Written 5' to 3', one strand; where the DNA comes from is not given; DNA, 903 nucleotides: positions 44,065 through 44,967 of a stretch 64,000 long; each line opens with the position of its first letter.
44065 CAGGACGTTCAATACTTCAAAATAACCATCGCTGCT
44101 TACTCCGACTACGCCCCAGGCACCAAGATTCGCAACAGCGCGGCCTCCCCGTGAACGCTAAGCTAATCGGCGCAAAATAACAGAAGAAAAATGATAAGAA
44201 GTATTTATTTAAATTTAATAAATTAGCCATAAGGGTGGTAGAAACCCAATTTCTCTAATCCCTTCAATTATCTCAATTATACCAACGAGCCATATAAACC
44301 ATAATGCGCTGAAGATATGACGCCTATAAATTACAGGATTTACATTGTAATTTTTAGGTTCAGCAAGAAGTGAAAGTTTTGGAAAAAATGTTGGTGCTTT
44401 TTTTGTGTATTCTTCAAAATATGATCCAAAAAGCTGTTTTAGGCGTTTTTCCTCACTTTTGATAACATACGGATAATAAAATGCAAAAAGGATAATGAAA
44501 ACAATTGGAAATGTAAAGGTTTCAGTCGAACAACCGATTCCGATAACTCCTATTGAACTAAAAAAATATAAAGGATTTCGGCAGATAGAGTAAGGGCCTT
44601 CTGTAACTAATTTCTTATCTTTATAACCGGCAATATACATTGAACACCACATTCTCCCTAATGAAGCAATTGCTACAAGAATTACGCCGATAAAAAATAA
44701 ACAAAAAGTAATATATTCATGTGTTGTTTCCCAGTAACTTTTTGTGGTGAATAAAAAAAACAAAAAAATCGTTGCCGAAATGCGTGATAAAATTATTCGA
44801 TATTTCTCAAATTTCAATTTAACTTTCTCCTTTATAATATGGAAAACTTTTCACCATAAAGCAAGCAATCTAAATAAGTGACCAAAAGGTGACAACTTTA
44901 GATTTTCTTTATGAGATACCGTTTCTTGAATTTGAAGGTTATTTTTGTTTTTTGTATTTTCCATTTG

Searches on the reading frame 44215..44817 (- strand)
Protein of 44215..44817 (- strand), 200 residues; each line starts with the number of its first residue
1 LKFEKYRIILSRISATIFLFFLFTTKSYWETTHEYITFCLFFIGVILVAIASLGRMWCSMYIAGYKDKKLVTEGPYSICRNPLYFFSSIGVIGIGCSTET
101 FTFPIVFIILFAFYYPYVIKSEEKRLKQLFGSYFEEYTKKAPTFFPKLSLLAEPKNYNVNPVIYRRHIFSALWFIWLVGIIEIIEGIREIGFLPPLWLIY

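Call 67: search_protein_families(library=pfam, proteins=[window:44215-44817:-], max_evalue=0.001)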
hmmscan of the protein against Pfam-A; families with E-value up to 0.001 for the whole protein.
window:44215-44817:- (200 aa): 2 families
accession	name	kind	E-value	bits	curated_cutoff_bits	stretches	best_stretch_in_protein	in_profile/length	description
PF04191.18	PEMT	-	1.2e-08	35.8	25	1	40-131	9-103/105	Phospholipid methyltransferase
PF04140.19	ICMT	-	4.6e-08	33.8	24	1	37-127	3-94/95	Isoprenylcysteine carboxyl methyltransferase (ICMT) family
